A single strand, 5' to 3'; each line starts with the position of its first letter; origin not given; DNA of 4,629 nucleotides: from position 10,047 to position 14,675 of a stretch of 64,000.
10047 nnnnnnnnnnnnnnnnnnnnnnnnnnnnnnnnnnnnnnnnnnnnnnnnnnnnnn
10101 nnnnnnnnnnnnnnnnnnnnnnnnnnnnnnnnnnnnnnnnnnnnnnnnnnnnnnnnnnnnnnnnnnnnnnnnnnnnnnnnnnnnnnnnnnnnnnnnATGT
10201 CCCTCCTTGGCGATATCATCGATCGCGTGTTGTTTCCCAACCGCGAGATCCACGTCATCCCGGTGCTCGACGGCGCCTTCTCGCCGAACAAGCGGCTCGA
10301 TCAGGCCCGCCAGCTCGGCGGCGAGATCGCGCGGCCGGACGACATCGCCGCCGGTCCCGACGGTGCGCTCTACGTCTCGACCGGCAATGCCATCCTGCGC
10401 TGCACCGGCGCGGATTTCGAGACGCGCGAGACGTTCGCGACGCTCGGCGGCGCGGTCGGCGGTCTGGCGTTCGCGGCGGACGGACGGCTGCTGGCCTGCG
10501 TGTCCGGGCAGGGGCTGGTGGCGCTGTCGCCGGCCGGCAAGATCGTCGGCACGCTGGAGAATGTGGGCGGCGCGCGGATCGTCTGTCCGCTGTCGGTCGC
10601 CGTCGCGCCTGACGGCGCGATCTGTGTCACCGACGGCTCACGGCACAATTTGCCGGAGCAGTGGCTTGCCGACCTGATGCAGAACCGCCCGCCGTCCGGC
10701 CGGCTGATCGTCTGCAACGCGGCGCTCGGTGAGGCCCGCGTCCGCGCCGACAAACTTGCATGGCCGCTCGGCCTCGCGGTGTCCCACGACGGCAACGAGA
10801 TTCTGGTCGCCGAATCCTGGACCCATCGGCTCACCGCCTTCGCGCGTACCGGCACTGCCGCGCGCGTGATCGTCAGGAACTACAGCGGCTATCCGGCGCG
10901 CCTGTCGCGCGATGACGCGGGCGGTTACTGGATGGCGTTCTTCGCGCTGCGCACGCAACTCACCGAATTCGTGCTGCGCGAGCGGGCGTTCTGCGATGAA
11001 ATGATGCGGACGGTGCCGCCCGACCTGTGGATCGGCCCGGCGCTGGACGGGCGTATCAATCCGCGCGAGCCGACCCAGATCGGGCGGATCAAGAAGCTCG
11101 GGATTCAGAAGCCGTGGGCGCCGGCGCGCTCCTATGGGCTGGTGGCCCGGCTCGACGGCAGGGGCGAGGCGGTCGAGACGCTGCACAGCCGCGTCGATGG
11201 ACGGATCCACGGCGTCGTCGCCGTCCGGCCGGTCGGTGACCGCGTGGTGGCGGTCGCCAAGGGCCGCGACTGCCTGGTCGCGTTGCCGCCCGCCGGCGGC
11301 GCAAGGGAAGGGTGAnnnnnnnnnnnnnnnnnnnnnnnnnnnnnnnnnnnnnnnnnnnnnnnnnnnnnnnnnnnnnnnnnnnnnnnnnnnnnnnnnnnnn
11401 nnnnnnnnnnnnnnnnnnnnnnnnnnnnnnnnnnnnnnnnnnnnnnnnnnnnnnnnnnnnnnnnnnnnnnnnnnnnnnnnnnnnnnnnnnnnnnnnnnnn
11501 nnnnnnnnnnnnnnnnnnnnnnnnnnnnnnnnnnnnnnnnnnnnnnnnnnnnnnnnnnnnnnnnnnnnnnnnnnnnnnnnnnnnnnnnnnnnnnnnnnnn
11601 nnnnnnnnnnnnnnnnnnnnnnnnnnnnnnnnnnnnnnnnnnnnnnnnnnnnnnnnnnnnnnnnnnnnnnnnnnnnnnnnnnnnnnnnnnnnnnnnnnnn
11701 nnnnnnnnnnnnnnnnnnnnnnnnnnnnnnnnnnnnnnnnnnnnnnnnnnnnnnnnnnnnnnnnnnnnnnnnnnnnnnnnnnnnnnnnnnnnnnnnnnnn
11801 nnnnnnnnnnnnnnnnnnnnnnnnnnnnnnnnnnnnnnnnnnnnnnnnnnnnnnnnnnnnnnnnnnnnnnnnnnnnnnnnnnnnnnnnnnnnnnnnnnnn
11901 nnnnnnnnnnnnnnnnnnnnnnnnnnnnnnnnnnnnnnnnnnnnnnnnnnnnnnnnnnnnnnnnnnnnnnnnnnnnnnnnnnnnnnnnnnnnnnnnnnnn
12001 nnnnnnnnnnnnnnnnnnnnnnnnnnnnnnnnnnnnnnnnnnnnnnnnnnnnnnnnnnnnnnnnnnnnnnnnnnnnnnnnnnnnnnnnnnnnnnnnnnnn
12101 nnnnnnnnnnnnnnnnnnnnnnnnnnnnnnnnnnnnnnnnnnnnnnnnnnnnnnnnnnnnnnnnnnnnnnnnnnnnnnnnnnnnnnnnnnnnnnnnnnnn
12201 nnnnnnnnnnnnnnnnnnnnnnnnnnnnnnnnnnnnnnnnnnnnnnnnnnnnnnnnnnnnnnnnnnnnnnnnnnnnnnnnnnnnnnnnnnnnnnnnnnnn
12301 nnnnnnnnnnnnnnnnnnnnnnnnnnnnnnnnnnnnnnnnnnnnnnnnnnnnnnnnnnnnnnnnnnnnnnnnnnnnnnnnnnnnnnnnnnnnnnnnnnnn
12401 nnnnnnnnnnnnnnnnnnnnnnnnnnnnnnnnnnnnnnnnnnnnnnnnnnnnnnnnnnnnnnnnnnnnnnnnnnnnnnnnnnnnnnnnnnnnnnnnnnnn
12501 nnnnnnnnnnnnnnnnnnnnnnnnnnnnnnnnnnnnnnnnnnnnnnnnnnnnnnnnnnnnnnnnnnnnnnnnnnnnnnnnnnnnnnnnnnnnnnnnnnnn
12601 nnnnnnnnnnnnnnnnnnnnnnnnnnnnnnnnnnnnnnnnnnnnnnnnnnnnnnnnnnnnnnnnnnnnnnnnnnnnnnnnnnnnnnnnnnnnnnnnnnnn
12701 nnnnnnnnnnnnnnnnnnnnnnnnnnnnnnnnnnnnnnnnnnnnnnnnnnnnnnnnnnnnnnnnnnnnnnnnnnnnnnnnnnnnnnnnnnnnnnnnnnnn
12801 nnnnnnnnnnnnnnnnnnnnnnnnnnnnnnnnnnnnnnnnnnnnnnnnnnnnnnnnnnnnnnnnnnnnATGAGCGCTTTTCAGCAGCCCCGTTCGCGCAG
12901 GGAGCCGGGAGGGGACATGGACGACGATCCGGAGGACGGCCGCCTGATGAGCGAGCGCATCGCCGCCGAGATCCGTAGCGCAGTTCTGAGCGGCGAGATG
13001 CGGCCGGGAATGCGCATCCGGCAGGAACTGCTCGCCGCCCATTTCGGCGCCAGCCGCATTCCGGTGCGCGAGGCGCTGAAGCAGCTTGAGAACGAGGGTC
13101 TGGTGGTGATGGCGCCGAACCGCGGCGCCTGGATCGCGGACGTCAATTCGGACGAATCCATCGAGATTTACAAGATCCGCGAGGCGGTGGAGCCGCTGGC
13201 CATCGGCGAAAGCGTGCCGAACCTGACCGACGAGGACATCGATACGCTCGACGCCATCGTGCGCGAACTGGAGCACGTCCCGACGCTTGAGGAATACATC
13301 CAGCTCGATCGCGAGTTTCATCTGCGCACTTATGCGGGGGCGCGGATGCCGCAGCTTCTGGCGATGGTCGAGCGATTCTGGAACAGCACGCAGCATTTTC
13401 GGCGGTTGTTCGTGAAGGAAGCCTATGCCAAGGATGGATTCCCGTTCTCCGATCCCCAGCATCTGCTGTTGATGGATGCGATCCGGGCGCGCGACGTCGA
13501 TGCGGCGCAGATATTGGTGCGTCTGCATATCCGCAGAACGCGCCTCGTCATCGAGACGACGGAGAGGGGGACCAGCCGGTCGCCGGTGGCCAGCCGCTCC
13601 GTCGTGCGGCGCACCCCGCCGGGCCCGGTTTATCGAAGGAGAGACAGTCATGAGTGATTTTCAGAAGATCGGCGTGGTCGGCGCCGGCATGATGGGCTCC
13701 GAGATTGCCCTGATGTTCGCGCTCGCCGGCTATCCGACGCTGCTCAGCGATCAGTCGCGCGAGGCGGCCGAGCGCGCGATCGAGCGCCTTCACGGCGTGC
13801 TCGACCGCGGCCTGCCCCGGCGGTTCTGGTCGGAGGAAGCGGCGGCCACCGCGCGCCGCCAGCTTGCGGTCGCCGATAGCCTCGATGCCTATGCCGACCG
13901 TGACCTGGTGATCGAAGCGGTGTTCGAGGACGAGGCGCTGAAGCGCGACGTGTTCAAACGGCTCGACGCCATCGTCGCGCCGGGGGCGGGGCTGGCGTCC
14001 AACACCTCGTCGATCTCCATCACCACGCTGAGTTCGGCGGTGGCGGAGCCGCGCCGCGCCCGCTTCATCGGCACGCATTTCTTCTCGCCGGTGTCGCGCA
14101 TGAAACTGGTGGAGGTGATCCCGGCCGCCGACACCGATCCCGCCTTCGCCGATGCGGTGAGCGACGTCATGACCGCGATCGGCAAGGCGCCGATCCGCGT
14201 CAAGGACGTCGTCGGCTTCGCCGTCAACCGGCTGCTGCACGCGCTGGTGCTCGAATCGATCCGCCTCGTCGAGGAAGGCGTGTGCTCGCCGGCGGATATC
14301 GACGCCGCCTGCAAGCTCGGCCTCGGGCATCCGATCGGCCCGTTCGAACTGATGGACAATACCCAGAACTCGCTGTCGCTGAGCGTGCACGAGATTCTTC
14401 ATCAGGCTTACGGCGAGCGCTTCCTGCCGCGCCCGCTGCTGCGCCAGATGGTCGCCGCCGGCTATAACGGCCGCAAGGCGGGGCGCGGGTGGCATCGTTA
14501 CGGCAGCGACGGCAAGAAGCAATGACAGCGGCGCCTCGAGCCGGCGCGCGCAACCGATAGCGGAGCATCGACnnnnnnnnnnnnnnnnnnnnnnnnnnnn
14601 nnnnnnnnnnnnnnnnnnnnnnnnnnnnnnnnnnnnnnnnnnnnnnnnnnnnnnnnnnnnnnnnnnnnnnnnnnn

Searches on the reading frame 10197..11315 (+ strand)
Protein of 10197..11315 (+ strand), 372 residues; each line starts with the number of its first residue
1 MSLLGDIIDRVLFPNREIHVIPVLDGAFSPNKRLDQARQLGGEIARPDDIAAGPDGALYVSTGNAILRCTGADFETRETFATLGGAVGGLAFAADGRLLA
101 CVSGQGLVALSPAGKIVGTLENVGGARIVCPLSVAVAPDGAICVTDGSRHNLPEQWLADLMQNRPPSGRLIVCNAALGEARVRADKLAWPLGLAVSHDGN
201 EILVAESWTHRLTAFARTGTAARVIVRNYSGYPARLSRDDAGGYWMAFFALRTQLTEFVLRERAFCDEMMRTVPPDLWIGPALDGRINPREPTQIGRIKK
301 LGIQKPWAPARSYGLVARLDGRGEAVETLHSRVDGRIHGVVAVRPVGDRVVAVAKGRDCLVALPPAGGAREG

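Call 38: search_protein_families(library=ncbifam, proteins=[window:10197-11315:+], max_evalue=0.00001)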
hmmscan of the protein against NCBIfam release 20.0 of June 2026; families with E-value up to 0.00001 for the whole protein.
window:10197-11315:+ (372 aa): 1 family
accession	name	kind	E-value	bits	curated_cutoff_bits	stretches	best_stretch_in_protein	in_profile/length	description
NF033206.1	ScyE_fam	subfamily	4.3e-07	29.8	80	0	47-149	208-322/333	ScyD/ScyE family protein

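Call 61: search_solved_structures(query=window:10197-11312:+, max_evalue=1, show_alignments=2)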
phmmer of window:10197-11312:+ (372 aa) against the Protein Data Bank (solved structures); distinct sequences matched with E-value up to 1: 32.
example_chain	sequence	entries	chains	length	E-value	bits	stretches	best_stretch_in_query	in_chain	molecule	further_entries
8prj_A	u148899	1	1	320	3.6e-15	59.4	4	27-145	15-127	v31Bagel8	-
8pra_A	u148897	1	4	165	3.5e-08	36.4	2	27-146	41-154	Cell surface protein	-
8prs_A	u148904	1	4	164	8.6e-06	28.6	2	49-145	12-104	nvBagel4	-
8kg3_A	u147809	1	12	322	2.3e-05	27.1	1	42-251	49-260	Os06g0623700 protein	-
6s5j_A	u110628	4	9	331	0.00034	23.3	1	101-247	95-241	Strictosidine synthase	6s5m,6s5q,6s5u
6d69_A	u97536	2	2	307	0.0045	19.6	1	185-221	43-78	NHL Repeat Region of D. melanogaster Thin | Thin, isoform D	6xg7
9jur_A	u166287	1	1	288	0.0075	18.9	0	178-220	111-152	E3 ubiquitin-protein ligase TRIM71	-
7qrx_A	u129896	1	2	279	0.008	18.8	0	178-219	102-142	E3 ubiquitin-protein ligase TRIM71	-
8j72_A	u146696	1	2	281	0.0094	18.6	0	124-218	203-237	E3 ubiquitin-protein ligase TRIM71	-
7b96_A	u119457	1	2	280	0.014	18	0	34-220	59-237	Isoform 2 of Tripartite motif-containing protein 2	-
7qrv_A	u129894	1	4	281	0.014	18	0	34-220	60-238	Tripartite motif-containing protein 2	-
1q7f_A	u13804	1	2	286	0.016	17.8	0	172-219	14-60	brain tumor CG10719-PA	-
5ex7_A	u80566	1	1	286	0.017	17.7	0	171-219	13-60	Brain tumor protein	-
4zlr_A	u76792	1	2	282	0.02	17.5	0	172-219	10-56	Brain tumor protein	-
2v91_A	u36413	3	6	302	0.028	17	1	141-247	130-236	STRICTOSIDINE SYNTHASE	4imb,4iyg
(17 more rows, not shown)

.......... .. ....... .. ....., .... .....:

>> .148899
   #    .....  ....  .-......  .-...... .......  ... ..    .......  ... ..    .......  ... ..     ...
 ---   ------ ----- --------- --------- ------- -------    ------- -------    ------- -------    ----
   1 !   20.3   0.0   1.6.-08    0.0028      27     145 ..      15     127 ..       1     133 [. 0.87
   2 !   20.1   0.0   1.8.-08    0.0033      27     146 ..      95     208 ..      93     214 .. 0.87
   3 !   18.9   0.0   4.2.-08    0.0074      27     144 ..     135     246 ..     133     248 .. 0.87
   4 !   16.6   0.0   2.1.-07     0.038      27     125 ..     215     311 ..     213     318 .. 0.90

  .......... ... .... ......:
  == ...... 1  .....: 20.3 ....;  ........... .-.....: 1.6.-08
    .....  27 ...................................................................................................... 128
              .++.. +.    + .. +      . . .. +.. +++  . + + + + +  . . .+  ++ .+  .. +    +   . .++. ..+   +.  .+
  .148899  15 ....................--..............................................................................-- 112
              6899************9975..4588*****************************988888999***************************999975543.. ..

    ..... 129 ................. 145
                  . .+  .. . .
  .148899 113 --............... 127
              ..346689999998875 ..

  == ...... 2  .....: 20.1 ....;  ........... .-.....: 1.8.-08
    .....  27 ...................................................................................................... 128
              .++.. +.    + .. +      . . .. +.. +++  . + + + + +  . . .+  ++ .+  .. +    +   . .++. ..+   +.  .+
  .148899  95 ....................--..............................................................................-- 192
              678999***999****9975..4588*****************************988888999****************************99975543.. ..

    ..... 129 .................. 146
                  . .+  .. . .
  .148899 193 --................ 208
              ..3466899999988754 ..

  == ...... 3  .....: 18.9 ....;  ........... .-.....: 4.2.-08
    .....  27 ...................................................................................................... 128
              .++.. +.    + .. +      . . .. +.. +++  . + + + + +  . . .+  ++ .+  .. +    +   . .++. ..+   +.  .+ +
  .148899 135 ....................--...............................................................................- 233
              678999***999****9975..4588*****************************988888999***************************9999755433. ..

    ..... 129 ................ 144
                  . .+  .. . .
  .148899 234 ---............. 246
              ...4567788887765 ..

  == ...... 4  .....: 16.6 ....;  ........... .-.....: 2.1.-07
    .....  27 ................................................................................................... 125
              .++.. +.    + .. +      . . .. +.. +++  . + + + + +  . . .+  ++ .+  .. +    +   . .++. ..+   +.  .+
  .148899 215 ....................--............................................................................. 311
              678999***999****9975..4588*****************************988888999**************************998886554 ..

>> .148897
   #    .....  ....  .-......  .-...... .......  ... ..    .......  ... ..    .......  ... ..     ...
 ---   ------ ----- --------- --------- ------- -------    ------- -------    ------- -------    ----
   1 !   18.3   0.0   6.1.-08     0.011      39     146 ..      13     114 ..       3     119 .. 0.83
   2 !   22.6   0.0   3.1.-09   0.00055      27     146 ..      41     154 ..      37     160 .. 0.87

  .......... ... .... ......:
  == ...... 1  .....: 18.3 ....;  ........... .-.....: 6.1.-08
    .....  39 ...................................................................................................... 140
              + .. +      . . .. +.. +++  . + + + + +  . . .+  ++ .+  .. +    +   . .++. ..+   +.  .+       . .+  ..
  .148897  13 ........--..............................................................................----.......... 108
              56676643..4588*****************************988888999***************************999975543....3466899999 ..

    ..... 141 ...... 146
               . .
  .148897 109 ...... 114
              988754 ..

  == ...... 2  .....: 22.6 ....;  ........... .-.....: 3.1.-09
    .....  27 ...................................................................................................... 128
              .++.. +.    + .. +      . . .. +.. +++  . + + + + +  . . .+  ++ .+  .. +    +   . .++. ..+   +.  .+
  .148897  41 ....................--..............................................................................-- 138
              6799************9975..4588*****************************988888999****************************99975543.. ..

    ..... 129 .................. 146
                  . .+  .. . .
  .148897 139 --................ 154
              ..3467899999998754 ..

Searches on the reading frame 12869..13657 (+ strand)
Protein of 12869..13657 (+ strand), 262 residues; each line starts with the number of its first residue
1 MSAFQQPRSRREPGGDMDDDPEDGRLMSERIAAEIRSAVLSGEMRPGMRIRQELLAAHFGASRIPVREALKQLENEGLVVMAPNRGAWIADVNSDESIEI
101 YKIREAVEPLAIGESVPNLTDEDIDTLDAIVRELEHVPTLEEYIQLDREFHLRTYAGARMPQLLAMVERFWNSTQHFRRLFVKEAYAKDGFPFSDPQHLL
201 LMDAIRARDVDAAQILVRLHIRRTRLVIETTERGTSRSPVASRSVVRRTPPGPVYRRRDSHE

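Call 11: search_protein_families(library=pfam, proteins=[window:12869-13657:+], max_evalue=0.001)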
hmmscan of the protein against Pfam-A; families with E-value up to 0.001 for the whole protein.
window:12869-13657:+ (262 aa): 3 families
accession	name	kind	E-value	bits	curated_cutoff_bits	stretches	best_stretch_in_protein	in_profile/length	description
PF07729.17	FCD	-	6.9e-25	88.3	24.3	1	99-222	1-124/125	FCD domain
PF00392.27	GntR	-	1.5e-16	60.2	27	1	28-87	2-62/64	Bacterial regulatory proteins, gntR family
PF13545.12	HTH_Crp_2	-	0.00016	22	27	1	47-90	20-62/70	Crp-like helix-turn-helix domain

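Call 38: search_protein_families(library=ncbifam, proteins=[window:12869-13657:+], max_evalue=0.00001)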
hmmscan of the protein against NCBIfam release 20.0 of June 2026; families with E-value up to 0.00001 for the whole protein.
window:12869-13657:+ (262 aa): 10 families
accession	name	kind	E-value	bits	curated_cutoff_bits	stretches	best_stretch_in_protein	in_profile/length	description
TIGR03338.1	phnR_burk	equivalog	2e-27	96.2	271.5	1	32-225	17-210/212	phosphonate utilization associated transcriptional regulator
NF008504.0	PRK11414.1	equivalog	1.1e-20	74.3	225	1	31-214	16-201/221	GntR family transcriptional regulator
NF008576.0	PRK11534.1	equivalog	2e-14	53.8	218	1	36-222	17-211/225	DNA-binding transcriptional regulator CsiR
NF003011.0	PRK03837.1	subfamily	7.1e-13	48.7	260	1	102-228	109-233/241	transcriptional regulator NanR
TIGR02018.2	his_ut_repres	equivalog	1.2e-10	41.2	220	1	29-108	2-83/226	histidine utilization transcriptional repressor HutC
NF007741.0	PRK10421.1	equivalog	1.4e-09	37.8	311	1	26-91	7-73/262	transcriptional regulator LldR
NF052282.1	PLP_TF_PdxR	equivalog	5.8e-07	28.9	320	1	28-100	3-76/448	MocR-like pyridoxine biosynthesis transcription factor PdxR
TIGR02325.1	C_P_lyase_phnF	equivalog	7.3e-07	28.9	156.8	1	29-92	11-75/238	phosphonate metabolism transcriptional regulator PhnF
TIGR03337.1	phnR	equivalog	8.5e-06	25.6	296.75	0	31-89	6-65/231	phosphonate utilization transcriptional regulator PhnR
NF011575.0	PRK14999.1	equivalog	9.4e-06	25.1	424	0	29-106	15-91/241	histidine utilization repressor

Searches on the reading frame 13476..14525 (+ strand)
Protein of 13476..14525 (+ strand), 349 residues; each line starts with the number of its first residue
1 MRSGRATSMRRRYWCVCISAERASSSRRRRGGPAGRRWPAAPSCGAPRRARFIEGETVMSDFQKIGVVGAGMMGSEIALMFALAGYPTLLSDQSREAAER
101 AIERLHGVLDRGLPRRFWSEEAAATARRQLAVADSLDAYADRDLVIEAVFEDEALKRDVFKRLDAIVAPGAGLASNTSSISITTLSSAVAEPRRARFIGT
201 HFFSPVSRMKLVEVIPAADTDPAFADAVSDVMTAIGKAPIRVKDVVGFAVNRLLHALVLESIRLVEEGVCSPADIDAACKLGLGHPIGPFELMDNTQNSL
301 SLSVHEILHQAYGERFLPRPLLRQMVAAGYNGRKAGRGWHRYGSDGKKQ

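Call 11: search_protein_families(library=pfam, proteins=[window:13476-14525:+], max_evalue=0.001)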
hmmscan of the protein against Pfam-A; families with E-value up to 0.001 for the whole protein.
window:13476-14525:+ (349 aa): 3 families
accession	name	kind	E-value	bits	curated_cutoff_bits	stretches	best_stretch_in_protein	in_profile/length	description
PF02737.24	3HCDH_N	-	4.2e-54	183.6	22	1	64-245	1-180/180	3-hydroxyacyl-CoA dehydrogenase, NAD binding domain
PF00725.27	3HCDH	-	1.2e-26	93.5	22.1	1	247-342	1-97/97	3-hydroxyacyl-CoA dehydrogenase, C-terminal domain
PF03446.21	NAD_binding_2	-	1.2e-05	25.8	21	1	64-174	1-90/161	NAD binding domain of 6-phosphogluconate dehydrogenase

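Call 38: search_protein_families(library=ncbifam, proteins=[window:13476-14525:+], max_evalue=0.00001)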
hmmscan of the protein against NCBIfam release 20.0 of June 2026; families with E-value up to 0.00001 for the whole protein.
window:13476-14525:+ (349 aa): 19 families
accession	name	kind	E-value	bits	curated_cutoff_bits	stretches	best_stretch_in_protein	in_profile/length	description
NF006124.0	PRK08268.1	subfamily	2.3e-82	277.6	508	1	59-347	4-292/507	3-hydroxyacyl-CoA dehydrogenase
NF004474.0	PRK05808.1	subfamily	1.2e-75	254.4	408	1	62-342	3-282/283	3-hydroxybutyryl-CoA dehydrogenase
NF005875.0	PRK07819.1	subfamily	9e-71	238.6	319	1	60-342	3-286/287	3-hydroxybutyryl-CoA dehydrogenase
NF006722.0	PRK09260.1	equivalog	1.7e-69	234.2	429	1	63-348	3-287/289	3-hydroxyacyl-CoA dehydrogenase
NF005715.0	PRK07530.1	equivalog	1.1e-67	228.5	420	1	61-344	3-285/292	3-hydroxybutyryl-CoA dehydrogenase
TIGR02279.1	PaaC-3OHAcCoADH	equivalog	2.4e-62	211.4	669.4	1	59-346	2-289/503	3-hydroxyacyl-CoA dehydrogenase PaaH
NF008363.0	PRK11154.1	equivalog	1.7e-56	191.8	869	1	61-348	308-592/708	fatty acid oxidation complex subunit alpha FadJ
NF004699.0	PRK06035.1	equivalog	4.8e-56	190.1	500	1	61-336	2-279/294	3-hydroxyacyl-CoA dehydrogenase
TIGR02441.1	fa_ox_alpha_mit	equivalog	2.9e-49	167.8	964.65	1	60-347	333-618/737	fatty acid oxidation complex subunit alpha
TIGR02440.1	FadJ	equivalog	4.4e-49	167.4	968.45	1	59-348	301-587/699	fatty acid oxidation complex subunit alpha FadJ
NF008727.0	PRK11730.1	equivalog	1.9e-48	165.3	870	1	59-347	310-597/717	fatty acid oxidation complex subunit alpha FadB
NF006125.0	PRK08269.1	equivalog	1.1e-45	156.1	427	1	60-343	3-297/334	3-hydroxybutyryl-CoA dehydrogenase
NF042925.1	FHMPC_DH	equivalog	2e-45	155.4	500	1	64-345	2-283/304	5-formyl-3-hydroxy-2-methylpyridine 4-carboxylate 5-dehydrogenase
NF004783.0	PRK06129.1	equivalog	1.6e-43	149.3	347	1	63-296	3-240/315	3-hydroxyacyl-CoA dehydrogenase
NF006143.0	PRK08293.1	equivalog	2.8e-43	148.3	312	1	60-343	2-288/291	3-hydroxyacyl-CoA dehydrogenase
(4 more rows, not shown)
